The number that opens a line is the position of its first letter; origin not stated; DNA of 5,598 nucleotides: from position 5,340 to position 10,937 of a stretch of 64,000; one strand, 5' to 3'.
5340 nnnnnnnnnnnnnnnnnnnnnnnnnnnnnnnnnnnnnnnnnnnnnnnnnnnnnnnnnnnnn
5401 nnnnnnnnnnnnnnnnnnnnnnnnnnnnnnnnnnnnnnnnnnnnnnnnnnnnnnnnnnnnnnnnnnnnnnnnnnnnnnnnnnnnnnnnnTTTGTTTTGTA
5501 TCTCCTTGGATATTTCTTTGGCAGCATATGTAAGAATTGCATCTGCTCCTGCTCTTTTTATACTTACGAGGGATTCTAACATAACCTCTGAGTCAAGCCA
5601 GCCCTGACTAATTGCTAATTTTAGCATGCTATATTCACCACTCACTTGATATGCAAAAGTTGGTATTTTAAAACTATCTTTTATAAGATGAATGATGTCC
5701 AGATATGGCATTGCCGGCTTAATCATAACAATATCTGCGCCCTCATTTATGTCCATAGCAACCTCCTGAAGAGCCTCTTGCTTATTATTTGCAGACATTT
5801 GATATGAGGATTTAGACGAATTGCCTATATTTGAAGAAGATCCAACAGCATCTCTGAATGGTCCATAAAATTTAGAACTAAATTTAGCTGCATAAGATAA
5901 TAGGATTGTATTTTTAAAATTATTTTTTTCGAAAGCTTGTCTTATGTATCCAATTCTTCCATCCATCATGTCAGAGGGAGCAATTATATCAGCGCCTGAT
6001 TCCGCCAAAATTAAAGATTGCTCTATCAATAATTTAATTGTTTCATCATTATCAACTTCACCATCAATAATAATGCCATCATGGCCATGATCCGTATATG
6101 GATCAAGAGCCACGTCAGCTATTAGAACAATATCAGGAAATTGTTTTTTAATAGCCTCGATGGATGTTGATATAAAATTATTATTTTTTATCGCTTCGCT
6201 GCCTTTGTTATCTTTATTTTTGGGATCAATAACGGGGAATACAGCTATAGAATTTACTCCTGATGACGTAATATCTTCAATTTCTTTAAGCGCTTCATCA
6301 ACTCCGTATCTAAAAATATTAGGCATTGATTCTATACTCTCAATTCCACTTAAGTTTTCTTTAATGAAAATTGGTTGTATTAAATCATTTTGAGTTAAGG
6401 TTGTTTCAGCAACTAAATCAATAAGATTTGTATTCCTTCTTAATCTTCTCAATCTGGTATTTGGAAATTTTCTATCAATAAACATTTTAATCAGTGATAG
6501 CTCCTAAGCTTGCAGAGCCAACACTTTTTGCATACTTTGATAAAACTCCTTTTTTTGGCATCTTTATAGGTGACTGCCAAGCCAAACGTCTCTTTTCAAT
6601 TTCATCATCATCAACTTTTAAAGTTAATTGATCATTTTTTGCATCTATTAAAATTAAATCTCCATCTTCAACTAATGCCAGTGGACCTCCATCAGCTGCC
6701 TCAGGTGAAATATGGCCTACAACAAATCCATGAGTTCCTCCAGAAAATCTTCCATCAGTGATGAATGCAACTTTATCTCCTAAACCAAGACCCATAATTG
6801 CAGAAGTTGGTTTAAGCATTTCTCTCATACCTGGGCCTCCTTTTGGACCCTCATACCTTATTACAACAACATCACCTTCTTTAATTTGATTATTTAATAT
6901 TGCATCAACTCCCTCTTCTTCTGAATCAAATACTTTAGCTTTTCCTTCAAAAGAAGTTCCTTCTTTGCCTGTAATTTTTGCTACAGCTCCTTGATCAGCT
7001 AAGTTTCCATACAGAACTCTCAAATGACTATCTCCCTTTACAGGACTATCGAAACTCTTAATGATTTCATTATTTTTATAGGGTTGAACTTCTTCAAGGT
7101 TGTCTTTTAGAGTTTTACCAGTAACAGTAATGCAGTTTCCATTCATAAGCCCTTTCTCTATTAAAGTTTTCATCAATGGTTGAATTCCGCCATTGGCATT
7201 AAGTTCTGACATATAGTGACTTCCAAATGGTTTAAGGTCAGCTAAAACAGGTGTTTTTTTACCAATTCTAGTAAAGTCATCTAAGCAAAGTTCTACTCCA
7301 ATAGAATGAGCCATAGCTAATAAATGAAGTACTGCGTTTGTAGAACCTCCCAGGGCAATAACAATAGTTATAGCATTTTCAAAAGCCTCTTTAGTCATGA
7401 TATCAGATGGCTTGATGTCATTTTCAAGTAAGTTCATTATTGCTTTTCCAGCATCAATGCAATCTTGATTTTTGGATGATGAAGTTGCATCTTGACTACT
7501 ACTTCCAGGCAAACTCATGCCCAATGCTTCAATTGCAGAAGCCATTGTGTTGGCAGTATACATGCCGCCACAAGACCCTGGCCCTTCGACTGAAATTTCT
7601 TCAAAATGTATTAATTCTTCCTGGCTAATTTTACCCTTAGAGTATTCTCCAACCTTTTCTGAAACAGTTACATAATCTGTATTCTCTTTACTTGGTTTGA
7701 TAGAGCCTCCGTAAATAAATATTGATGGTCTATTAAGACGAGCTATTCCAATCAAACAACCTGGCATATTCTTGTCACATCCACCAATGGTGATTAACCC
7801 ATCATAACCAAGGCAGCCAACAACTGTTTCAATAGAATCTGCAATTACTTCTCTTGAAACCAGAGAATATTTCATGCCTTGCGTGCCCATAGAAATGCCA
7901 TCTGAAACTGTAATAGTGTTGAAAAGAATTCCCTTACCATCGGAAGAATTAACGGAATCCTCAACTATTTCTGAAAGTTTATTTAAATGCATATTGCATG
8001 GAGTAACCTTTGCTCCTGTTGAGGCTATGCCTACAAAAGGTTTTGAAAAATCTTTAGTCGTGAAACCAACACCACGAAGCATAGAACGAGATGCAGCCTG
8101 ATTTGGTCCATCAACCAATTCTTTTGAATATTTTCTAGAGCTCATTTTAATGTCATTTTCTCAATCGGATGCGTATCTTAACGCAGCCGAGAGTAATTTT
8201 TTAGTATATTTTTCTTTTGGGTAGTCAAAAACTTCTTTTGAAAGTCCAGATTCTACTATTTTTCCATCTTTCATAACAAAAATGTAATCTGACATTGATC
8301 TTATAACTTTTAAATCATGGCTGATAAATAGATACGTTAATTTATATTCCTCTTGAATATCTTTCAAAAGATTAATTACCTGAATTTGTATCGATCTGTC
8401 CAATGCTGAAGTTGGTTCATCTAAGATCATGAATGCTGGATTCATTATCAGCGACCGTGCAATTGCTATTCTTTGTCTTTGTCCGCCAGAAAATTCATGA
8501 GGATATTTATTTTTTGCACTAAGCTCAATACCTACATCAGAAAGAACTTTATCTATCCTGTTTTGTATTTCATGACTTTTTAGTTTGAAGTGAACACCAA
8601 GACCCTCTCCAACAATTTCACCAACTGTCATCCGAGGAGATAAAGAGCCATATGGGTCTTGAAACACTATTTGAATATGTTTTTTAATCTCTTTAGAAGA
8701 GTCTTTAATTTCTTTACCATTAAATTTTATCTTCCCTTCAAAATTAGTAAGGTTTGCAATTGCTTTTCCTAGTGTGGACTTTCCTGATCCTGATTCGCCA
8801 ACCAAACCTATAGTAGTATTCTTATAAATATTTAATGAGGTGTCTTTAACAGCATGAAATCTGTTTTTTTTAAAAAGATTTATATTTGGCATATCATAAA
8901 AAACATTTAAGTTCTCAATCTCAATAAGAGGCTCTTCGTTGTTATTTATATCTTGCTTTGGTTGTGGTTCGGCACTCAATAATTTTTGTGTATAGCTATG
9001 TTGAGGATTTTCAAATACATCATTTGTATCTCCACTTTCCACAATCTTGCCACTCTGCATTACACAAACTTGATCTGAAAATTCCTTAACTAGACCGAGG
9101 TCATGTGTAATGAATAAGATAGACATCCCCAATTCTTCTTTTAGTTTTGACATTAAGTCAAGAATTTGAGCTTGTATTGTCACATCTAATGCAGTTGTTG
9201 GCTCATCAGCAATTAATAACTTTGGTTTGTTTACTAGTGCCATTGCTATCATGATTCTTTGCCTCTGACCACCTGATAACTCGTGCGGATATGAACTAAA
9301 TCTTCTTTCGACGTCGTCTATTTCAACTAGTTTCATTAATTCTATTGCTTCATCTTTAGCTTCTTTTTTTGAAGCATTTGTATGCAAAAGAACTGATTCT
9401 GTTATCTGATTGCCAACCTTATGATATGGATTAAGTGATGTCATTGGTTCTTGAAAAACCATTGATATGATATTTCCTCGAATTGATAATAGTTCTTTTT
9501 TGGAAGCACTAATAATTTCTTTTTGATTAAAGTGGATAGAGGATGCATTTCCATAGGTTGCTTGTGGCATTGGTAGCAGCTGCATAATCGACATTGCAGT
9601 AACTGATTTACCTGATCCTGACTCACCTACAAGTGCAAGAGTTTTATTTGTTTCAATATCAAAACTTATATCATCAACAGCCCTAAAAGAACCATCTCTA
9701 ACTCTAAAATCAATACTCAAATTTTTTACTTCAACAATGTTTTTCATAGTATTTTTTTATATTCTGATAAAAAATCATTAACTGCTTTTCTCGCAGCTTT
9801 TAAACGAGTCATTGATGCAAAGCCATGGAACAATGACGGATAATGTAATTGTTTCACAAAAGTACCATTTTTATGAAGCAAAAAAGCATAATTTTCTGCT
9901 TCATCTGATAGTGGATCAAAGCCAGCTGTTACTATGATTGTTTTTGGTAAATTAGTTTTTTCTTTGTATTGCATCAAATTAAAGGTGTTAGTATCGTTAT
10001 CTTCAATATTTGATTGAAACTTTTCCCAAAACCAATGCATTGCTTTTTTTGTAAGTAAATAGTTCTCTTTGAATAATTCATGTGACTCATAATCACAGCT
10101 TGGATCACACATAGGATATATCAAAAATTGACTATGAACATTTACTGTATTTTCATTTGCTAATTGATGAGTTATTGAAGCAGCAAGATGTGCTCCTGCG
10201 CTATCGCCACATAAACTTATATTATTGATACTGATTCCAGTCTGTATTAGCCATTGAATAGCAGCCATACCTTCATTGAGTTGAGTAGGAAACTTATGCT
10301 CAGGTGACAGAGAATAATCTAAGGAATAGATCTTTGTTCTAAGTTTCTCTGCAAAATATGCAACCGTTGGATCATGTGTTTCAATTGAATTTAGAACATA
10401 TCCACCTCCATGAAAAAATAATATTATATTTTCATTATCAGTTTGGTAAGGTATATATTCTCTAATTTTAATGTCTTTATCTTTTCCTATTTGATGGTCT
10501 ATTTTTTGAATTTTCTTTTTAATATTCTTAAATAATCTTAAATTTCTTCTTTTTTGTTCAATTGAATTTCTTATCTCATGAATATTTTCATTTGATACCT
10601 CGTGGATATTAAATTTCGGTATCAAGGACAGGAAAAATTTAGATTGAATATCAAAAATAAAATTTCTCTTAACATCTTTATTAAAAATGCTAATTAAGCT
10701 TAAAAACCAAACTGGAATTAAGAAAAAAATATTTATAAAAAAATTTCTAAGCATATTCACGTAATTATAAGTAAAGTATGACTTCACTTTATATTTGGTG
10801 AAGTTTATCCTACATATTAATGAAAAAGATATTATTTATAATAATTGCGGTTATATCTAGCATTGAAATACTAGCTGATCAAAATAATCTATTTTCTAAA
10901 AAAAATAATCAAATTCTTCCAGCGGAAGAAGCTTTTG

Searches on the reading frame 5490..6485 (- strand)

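Call 20: search_protein_families(library=pfam, proteins=[window:5490-6485:-], max_evalue=0.00001)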
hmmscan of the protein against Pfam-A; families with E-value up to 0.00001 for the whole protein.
window:5490-6485:- (332 aa): 1 family
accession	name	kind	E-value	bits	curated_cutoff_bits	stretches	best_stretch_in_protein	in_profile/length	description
PF00490.27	ALAD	-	3e-130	434.5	24.6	1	10-326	2-315/317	Delta-aminolevulinic acid dehydratase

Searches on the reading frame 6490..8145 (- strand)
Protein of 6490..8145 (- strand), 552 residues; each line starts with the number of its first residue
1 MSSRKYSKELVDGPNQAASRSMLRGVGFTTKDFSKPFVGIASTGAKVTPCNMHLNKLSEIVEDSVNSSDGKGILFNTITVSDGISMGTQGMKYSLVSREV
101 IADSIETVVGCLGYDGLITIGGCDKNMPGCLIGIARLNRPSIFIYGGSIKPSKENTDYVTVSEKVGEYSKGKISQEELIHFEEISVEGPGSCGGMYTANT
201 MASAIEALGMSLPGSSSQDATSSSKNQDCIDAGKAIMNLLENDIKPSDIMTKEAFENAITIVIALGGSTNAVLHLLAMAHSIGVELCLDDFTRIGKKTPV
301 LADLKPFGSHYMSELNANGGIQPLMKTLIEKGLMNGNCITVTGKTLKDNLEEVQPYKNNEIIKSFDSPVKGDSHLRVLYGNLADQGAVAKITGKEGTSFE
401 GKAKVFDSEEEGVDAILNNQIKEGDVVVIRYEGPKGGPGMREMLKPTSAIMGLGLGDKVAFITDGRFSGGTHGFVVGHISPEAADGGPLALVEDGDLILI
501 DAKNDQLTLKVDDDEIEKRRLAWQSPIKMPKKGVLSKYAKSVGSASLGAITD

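Call 20: search_protein_families(library=pfam, proteins=[window:6490-8145:-], max_evalue=0.00001)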
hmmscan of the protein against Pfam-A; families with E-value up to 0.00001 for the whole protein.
window:6490-8145:- (552 aa): 2 families
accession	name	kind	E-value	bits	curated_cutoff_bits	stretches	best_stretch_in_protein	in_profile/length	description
PF00920.27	ILVD_EDD_N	-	4.9e-125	417.3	27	1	35-349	1-316/316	Dihydroxy-acid/6-phosphogluconate dehydratase N-terminal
PF24877.1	ILV_EDD_C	-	4.6e-76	254.9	27.7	1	360-549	1-191/191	Dihydroxy-acid/6-phosphogluconate dehydratase C-terminal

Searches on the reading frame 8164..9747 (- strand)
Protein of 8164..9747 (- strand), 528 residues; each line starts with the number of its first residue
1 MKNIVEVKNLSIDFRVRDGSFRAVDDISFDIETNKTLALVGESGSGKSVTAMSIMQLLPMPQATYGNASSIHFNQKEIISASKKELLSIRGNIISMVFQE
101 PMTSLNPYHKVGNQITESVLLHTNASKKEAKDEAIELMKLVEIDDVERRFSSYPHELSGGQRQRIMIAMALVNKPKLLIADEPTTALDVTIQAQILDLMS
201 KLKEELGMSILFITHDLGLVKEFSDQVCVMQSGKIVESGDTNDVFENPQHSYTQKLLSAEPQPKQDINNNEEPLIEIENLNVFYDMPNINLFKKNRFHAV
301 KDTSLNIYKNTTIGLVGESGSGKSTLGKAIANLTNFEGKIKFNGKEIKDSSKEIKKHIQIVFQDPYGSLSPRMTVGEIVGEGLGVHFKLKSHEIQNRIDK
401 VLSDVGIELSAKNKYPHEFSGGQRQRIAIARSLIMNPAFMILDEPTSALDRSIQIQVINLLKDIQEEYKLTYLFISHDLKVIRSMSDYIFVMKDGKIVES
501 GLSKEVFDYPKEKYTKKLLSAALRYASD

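Call 21: search_protein_families(library=pfam, proteins=[window:8164-9747:-], max_evalue=0.00001)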
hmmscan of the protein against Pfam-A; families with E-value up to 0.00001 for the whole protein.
window:8164-9747:- (528 aa): 8 families
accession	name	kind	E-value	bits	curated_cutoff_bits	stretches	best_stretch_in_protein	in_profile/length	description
PF00005.33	ABC_tran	-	8.4e-65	218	25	2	301-447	2-137/137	ABC transporter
PF13304.12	AAA_21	-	3e-14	54.2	27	0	139-220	206-303/304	AAA domain, putative AbiEii toxin, Type IV TA system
PF02463.25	SMC_N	-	3.9e-14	53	40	1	299-493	12-213/220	RecF/RecN/SMC N terminal domain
PF08352.17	oligo_HPY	-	8.2e-11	42.6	27.1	1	236-268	1-33/65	Oligopeptide/dipeptide transporter, C-terminal region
PF13555.12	AAA_29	-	2.5e-09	37.2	27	0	296-343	11-55/61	P-loop containing region of AAA domain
PF13401.12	AAA_22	-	2.8e-07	31.4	27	0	33-72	4-33/130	AAA domain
PF20720.3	nSTAND3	-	3.7e-06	27.1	27.2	0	30-55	13-38/155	Novel STAND NTPase 3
PF03193.22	RsgA_GTPase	-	7.6e-06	26.3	30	0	264-332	62-128/174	RsgA GTPase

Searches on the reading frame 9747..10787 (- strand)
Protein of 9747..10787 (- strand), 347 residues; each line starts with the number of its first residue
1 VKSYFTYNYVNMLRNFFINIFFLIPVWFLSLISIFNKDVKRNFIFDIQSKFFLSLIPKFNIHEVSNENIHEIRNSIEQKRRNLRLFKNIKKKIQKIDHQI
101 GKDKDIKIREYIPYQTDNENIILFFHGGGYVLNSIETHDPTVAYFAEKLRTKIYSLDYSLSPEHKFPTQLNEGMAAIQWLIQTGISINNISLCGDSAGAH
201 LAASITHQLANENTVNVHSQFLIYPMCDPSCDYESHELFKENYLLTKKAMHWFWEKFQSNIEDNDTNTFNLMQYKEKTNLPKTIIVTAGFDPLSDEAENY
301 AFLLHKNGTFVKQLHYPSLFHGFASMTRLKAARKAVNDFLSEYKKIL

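Call 21: search_protein_families(library=pfam, proteins=[window:9747-10787:-], max_evalue=0.00001)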
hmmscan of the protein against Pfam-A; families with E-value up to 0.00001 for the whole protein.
window:9747-10787:- (347 aa): 3 families
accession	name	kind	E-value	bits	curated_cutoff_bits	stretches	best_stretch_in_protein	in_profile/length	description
PF07859.19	Abhydrolase_3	-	1.3e-53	182.3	25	1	122-324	1-209/210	alpha/beta hydrolase fold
PF20434.5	BD-FAE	-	2.8e-12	47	26.8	1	111-208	4-109/215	BD-FAE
PF10340.15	Say1_Mug180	-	3.1e-10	39.9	21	1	19-264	6-275/374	Steryl acetyl hydrolase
